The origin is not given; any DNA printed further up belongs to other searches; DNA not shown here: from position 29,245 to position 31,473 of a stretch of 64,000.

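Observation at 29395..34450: Hmc-like K-M-O-P respiratory module whose NrfD subunit is fused to a hexahaem cytochrome c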

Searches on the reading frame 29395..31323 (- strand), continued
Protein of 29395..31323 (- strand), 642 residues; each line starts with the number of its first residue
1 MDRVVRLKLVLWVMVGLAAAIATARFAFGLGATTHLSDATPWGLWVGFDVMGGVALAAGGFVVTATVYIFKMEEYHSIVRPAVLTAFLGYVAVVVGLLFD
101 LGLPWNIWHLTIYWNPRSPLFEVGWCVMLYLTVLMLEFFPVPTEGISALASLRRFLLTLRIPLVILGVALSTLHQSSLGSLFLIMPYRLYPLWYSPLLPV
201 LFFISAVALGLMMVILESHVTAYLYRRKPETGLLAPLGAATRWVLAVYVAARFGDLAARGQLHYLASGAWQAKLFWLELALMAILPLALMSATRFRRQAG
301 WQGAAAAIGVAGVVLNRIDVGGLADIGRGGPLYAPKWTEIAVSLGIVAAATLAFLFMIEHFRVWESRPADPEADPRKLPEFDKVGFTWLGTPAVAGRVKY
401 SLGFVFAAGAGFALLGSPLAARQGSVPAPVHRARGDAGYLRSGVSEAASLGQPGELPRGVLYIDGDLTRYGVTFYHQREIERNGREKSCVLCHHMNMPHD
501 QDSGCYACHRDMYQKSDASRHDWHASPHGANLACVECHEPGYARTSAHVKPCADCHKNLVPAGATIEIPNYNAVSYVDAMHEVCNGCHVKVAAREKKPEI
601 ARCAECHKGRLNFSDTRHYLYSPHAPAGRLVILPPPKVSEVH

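Call 69: find_homologous_proteins(query=L023:10001-11761:+, max_evalue=1e-30)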
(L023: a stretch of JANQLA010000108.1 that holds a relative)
Query L023:10001-11761:+ (587 aa): 8000 proteins with E <= 1e-30 among 8000 candidates; the best 120 are listed.
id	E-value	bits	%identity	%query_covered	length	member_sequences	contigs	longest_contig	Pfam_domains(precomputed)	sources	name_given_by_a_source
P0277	0.0e+0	1351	100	100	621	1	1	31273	PF03916.20,PF02085.22,PF14522.12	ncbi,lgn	-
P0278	9.4e-297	1004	72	100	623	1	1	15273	PF03916.20,PF02085.22,PF14522.12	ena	-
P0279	1.5e-295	1000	70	100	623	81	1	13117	PF14537.12,PF03916.20,PF02085.22,PF14522.12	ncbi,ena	-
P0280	1.2e-294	997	70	100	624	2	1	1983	PF03916.20,PF02085.22,PF14522.12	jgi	jgi:Ni/Fe-hydrogenase subunit HybB-like protein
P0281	8.6e-294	994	70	100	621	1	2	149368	PF03916.20,PF02085.22,PF14522.12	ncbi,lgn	-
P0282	3.8e-293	992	70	100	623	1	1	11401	PF14537.12,PF03916.20,PF02085.22,PF14522.12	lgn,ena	-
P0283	4.1e-293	992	70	100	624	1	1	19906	PF14537.12,PF03916.20,PF02085.22,PF14522.12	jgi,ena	-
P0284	6.1e-293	991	69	100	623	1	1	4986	PF03916.20,PF02085.22,PF14522.12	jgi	jgi:Ni/Fe-hydrogenase subunit HybB-like protein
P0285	1.2e-292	990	70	100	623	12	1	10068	PF14537.12,PF03916.20,PF02085.22,PF14522.12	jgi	jgi:Ni/Fe-hydrogenase subunit HybB-like protein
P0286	1.5e-292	990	70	100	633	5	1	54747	PF03916.20,PF02085.22,PF14522.12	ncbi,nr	ncbi:MAG: Ni/Fe-hydrogenase cytochrome b subunit [Ignavibacteriaceae bacterium]|nr:Ni/Fe-hydrogenase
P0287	1.2e-291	987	70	100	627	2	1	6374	PF03916.20,PF02085.22,PF14522.12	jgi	-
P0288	3.9e-291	985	70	100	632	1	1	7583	PF03916.20,PF02085.22,PF14522.12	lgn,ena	-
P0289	4.8e-291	985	70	100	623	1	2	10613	PF14537.12,PF03916.20,PF02085.22,PF14522.12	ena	-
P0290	1.2e-290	983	68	100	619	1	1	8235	PF03916.20,PF02085.22,PF14522.12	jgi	jgi:Ni/Fe-hydrogenase subunit HybB-like protein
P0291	4.5e-289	978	68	100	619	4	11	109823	PF03916.20,PF02085.22,PF14522.12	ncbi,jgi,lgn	-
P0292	8.0e-289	977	69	100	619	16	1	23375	PF03916.20,PF02085.22,PF14522.12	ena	-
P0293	8.5e-288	974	68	100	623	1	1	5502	PF14537.12,PF03916.20,PF02085.22,PF14522.12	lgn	-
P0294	1.4e-286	970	69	100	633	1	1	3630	PF03916.20,PF02085.22,PF14522.12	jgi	-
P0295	4.7e-286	968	69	100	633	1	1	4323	PF03916.20,PF02085.22,PF14522.12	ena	-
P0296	9.1e-286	967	68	100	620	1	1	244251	PF14537.12,PF03916.20,PF02085.22,PF14522.12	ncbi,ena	-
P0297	7.7e-285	964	69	100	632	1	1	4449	PF03916.20,PF02085.22,PF14522.12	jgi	jgi:Ni/Fe-hydrogenase subunit HybB-like protein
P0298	2.7e-284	962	68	100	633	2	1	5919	PF03916.20,PF02085.22,PF14522.12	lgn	-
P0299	2.4e-283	959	68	100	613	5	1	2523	PF03916.20,PF02085.22,PF14522.12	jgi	-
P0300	2.9e-283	959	68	100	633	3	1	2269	PF03916.20,PF02085.22,PF14522.12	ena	-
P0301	9.7e-281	951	67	100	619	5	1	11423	PF03916.20,PF02085.22,PF14522.12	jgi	jgi:Ni/Fe-hydrogenase subunit HybB-like protein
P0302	3.4e-279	946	68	100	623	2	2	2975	PF03916.20,PF02085.22,PF14522.12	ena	-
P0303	7.2e-279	944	68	100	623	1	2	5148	PF03916.20,PF02085.22,PF14522.12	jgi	-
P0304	7.3e-279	944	67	100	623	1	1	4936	PF03916.20,PF02085.22,PF14522.12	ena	-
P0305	1.1e-277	941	67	100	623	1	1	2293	PF03916.20,PF02085.22,PF14522.12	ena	-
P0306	2.1e-276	936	66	100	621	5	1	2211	PF14537.12,PF03916.20,PF02085.22,PF14522.12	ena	-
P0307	4.7e-276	935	66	100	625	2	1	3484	PF14537.12,PF03916.20,PF02085.22,PF14522.12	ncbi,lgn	ncbi:MAG: Ni/Fe-hydrogenase cytochrome b subunit [Ignavibacteria bacterium]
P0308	6.0e-276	935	67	100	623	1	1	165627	PF03916.20,PF02085.22,PF14522.12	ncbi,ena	-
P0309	8.1e-276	934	67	100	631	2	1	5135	PF14537.12,PF03916.20,PF02085.22,PF14522.12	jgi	jgi:Ni/Fe-hydrogenase subunit HybB-like protein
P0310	3.0e-275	933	66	100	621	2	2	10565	PF14537.12,PF03916.20,PF02085.22,PF14522.12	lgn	-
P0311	3.3e-275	932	66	100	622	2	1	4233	PF14537.12,PF03916.20,PF02085.22,PF14522.12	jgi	jgi:Ni/Fe-hydrogenase subunit HybB-like protein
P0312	6.3e-275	931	65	100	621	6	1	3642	PF03916.20,PF02085.22,PF14522.12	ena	-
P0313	2.0e-274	930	67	100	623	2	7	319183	PF03916.20,PF02085.22,PF14522.12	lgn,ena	-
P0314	4.3e-274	929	66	100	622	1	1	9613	PF03916.20,PF02085.22,PF14522.12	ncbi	-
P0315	4.4e-274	929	66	100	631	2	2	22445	PF03916.20,PF02085.22,PF14522.12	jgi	-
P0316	1.6e-273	927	66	100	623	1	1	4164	PF03916.20,PF02085.22,PF14522.12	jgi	-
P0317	2.0e-273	927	65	100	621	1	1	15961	PF14537.12,PF03916.20,PF02085.22,PF14522.12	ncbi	-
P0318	6.3e-273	925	65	100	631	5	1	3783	PF03916.20,PF02085.22,PF14522.12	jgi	jgi:Ni/Fe-hydrogenase subunit HybB-like protein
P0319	3.4e-272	922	65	100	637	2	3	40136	PF03916.20,PF02085.22,PF14522.12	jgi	-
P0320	4.2e-272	922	65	100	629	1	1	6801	PF14537.12,PF03916.20,PF02085.22,PF14522.12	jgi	jgi:Ni/Fe-hydrogenase subunit HybB-like protein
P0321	9.4e-272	921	65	100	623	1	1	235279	PF03916.20,PF02085.22,PF14522.12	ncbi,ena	-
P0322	5.7e-271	918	66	100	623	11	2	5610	PF14537.12,PF03916.20,PF02085.22,PF14522.12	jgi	-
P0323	1.2e-270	917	65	100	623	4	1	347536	PF03916.20,PF02085.22,PF14522.12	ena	-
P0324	2.6e-270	916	64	100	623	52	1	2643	PF03916.20,PF02085.22,PF14522.12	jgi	jgi:Ni/Fe-hydrogenase subunit HybB-like protein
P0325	4.6e-270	915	65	100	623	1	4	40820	PF03916.20,PF02085.22,PF14522.12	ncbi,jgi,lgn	jgi:Ni/Fe-hydrogenase subunit HybB-like protein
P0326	8.2e-270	915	65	100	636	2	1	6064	PF03916.20,PF02085.22,PF14522.12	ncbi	-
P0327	8.9e-270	914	65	100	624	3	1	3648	PF03916.20,PF02085.22,PF14522.12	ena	-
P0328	1.2e-269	914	64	100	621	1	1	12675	PF03916.20,PF02085.22,PF14522.12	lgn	-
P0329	1.4e-269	914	65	100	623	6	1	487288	PF14537.12,PF03916.20,PF02085.22,PF14522.12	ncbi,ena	-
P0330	3.7e-269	912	64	100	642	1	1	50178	PF03916.20,PF02085.22,PF14522.12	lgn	-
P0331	9.5e-269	911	65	100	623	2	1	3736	PF03916.20,PF02085.22,PF14522.12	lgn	-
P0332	1.0e-268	911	64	100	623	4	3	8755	PF03916.20,PF02085.22,PF14522.12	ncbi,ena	-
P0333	1.4e-268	910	65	100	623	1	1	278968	PF03916.20,PF02085.22,PF14522.12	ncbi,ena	-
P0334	2.1e-268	910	65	100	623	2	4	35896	PF03916.20,PF02085.22,PF14522.12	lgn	-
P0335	4.4e-268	909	66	100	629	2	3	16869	PF14537.12,PF03916.20,PF02085.22,PF14522.12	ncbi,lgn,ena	-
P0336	8.2e-268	908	65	100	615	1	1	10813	PF14537.12,PF03916.20,PF02085.22,PF14522.12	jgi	jgi:Ni/Fe-hydrogenase subunit HybB-like protein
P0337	3.9e-267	906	64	100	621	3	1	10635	PF03916.20,PF02085.22,PF14522.12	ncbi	-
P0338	1.2e-266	904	64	100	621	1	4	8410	PF14537.12,PF03916.20,PF02085.22,PF14522.12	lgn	-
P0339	4.1e-266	902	64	100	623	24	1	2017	PF03916.20,PF02085.22,PF14522.12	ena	-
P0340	4.8e-266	902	64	100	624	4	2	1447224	PF03916.20,PF02085.22,PF14522.12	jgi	-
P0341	1.6e-265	900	64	100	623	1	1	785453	PF14537.12,PF03916.20,PF02085.22,PF14522.12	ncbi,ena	-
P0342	2.9e-265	900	65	100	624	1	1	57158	PF03916.20,PF02085.22,PF14522.12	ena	-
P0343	5.0e-265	899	65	100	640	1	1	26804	PF14537.12,PF03916.20,PF02085.22,PF14522.12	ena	-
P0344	9.4e-265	898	65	100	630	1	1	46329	PF03916.20,PF02085.22,PF14522.12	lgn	-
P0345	1.6e-264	897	66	100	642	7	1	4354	PF14537.12,PF03916.20,PF02085.22,PF14522.12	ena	-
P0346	2.6e-264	896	64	100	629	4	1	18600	PF14537.12,PF03916.20,PF02085.22,PF14522.12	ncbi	-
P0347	6.7e-264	895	63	100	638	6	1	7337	PF03916.20,PF02085.22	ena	-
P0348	1.1e-263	894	63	100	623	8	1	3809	PF03916.20,PF02085.22,PF14522.12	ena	-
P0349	6.9e-262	888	64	100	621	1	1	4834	PF14537.12,PF03916.20,PF02085.22,PF14522.12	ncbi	-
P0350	3.1e-260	883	64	100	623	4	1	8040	PF03916.20,PF02085.22,PF14522.12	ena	-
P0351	1.4e-259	881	63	100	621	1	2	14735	PF14537.12,PF03916.20,PF02085.22,PF14522.12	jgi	-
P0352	2.3e-259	880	64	100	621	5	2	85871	PF03916.20,PF02085.22,PF14522.12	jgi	jgi:Ni/Fe-hydrogenase subunit HybB-like protein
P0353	1.8e-257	874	63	100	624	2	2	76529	PF14537.12,PF03916.20,PF02085.22,PF14522.12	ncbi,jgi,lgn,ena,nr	ncbi:MAG: Ni/Fe-hydrogenase cytochrome b subunit [candidate division Zixibacteria bacterium HGW-Zixi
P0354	3.3e-257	873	63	100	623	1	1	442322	PF03916.20,PF02085.22,PF14522.12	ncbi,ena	-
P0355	1.2e-255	868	62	100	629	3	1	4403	PF14537.12,PF03916.20,PF02085.22,PF14522.12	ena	-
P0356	3.1e-254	863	62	100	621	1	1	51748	PF14537.12,PF03916.20,PF02085.22,PF14522.12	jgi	-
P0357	1.5e-253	861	63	100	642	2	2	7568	PF03916.20,PF02085.22,PF14522.12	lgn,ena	-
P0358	4.9e-253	859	63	100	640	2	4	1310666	PF03916.20,PF02085.22,PF14522.12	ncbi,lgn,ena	ncbi:MAG: Ni/Fe-hydrogenase cytochrome b subunit [Ignavibacteriaceae bacterium]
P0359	1.1e-252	858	63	100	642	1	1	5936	PF03916.20,PF02085.22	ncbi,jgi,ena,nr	ncbi:MAG TPA: Ni/Fe-hydrogenase cytochrome b subunit [Ignavibacteriaceae bacterium]|nr:Ni/Fe-hydroge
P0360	1.6e-252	858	61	100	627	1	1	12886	PF03916.20,PF02085.22,PF14522.12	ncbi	ncbi:MAG: NrfD/PsrC family molybdoenzyme membrane anchor subunit [Candidatus Zixiibacteriota bacteri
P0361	1.9e-252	857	66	91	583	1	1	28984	PF03916.20,PF02085.22,PF14522.12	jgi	jgi:Ni/Fe-hydrogenase subunit HybB-like protein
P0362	8.4e-252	855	62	100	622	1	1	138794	PF14537.12,PF03916.20,PF02085.22,PF14522.12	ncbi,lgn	-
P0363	1.0e-251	855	62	100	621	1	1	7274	PF03916.20,PF02085.22,PF14522.12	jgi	jgi:Ni/Fe-hydrogenase subunit HybB-like protein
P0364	2.2e-251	854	63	100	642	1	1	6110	PF14537.12,PF03916.20,PF02085.22,PF14522.12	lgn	-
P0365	4.3e-251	853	61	100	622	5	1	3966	PF14537.12,PF03916.20,PF02085.22,PF14522.12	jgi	jgi:Ni/Fe-hydrogenase subunit HybB-like protein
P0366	6.1e-251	852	62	100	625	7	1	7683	PF03916.20,PF02085.22,PF14522.12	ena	-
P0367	9.4e-251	852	62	100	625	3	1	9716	PF03916.20,PF02085.22,PF14522.12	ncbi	-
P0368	1.0e-250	851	62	100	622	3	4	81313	PF14537.12,PF03916.20,PF02085.22,PF14522.12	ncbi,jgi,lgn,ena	-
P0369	1.4e-250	851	63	100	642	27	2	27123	PF03916.20,PF02085.22,PF14522.12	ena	-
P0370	2.4e-250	850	61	100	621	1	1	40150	PF14537.12,PF03916.20,PF02085.22,PF14522.12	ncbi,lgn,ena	-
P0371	4.7e-250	849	61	100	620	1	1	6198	PF03916.20,PF02085.22,PF14522.12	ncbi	-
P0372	4.9e-250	849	61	100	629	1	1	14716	PF03916.20,PF02085.22,PF14522.12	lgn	-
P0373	7.2e-250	849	63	100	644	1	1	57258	PF03916.20,PF02085.22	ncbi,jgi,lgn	-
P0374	7.3e-250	849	62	100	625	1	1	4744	PF03916.20,PF02085.22,PF14522.12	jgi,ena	-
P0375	9.6e-250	848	60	100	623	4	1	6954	PF14537.12,PF03916.20,PF02085.22,PF14522.12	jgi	jgi:Ni/Fe-hydrogenase subunit HybB-like protein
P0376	2.2e-249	847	61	100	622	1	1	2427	PF03916.20,PF02085.22,PF14522.12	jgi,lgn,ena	-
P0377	2.2e-249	847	62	100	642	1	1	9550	PF03916.20,PF02085.22,PF14522.12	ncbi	-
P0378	2.5e-249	847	62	100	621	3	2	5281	PF14537.12,PF03916.20,PF02085.22,PF14522.12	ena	-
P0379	4.1e-249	846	61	100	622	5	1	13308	PF14537.12,PF03916.20,PF02085.22,PF14522.12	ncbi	-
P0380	5.5e-249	846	61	100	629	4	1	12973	PF14537.12,PF03916.20,PF02085.22,PF14522.12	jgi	-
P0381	6.3e-249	846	61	100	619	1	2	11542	PF03916.20,PF02085.22,PF14522.12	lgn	-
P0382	1.1e-248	845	60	100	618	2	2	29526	PF14537.12,PF03916.20,PF02085.22,PF14522.12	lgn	-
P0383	1.4e-248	844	61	100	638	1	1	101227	PF03916.20,PF02085.22,PF14522.12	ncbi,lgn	-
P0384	1.6e-248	844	60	100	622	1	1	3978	PF14537.12,PF03916.20,PF02085.22,PF14522.12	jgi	-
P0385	2.2e-248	844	61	100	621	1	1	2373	PF03916.20,PF02085.22,PF14522.12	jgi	jgi:Ni/Fe-hydrogenase subunit HybB-like protein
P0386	3.6e-248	843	61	100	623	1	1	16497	PF14537.12,PF03916.20,PF02085.22,PF14522.12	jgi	-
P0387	4.3e-248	843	61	100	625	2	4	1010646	PF03916.20,PF02085.22,PF14522.12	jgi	jgi:Ni/Fe-hydrogenase subunit HybB-like protein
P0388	6.1e-248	842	62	100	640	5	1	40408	PF03916.20,PF02085.22,PF14522.12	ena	-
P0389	6.0e-247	839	61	100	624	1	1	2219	PF03916.20,PF02085.22,PF14522.12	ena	-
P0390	1.2e-246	838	62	100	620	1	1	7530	PF14537.12,PF03916.20,PF02085.22,PF14522.12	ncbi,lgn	ncbi:MAG: NrfD/PsrC family molybdoenzyme membrane anchor subunit [Candidatus Zixiibacteriota bacteri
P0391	1.6e-246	838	63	100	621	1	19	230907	PF14537.12,PF03916.20,PF02085.22,PF14522.12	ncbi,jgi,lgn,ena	jgi:Ni/Fe-hydrogenase subunit HybB-like protein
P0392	2.9e-246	837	62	100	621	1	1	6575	PF03916.20,PF02085.22,PF14522.12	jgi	-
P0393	4.6e-246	836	61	100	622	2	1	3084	PF14537.12,PF03916.20,PF02085.22,PF14522.12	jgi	jgi:Ni/Fe-hydrogenase subunit HybB-like protein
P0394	5.6e-246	836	61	100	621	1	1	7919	PF14537.12,PF03916.20,PF02085.22,PF14522.12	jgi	jgi:Ni/Fe-hydrogenase subunit HybB-like protein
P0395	7.7e-246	835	62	100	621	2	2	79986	PF14537.12,PF03916.20,PF02085.22,PF14522.12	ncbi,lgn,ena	-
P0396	8.7e-246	835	61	100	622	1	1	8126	PF14537.12,PF03916.20,PF02085.22,PF14522.12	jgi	-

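Call 82: predict_structure(alignment_id=A2)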
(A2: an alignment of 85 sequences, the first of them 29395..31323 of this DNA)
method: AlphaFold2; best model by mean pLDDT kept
length: 642 residues; sequences in the alignment: 85
mean_pLDDT: 75.0   pTM: 0.67
mean pLDDT of the five models: 75.0, 72.2, 69.4, 69.3, 65.0
residues with pLDDT >= 90: 181; 70-90: 224; 50-70: 167; < 50: 70
segments of 3 or more residues with pLDDT < 50: 417-425, 440-453, 498-502, 604-642
pLDDT, mean of each block of 10 residues (from residue 1): 89 94 71 53 72 89 90 91 90 84 56 64 80 86 84 91 89 82 68 89 94 96 91 96 98 96 92 94 98 96 97 90 64 76 92 91 77 57 61 69 91 65 53 66 40 56 66 71 72 56 68 71 55 70 68 64 60 73 72 73 49 42 36 34 37
secondary structure, 60 per line:
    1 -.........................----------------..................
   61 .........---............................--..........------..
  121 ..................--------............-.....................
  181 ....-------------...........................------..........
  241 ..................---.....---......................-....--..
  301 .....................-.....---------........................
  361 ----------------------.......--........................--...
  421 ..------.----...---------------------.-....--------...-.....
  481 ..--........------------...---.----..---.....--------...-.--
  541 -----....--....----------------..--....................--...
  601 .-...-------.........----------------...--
elements in order: H2-26 H43-69 H73-100 H103-112 H119-138 H147-158 H160-184 H198-224 H231-258 H262-266 H270-291 H293-296 H299-321 H323-327 H337-360 H383-389 H392-415 H418-422 E434-436 E460-463 E472-474 H476-482 H485-492 H521-525 H552-555 H576-595 H598-601 H613-621
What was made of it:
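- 30241..31323 (-): P, aa 1-361: a 10-helix NrfD-type quinone-interacting membrane domain. The AF2 model has pLDDT about 90 over this domain (call 82).
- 30079..30150 (-): P, aa 392-415: the 11th transmembrane helix, which takes the chain back to the periplasmic side. AF2 helix 392-415, pLDDT about 90 (call 82).
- The haem-domain part of the AF2 model is only of moderate confidence (pLDDT 55-73, call 82).
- Tried and rejected: It was redone with 85 sequences (pLDDT 75, call 82).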
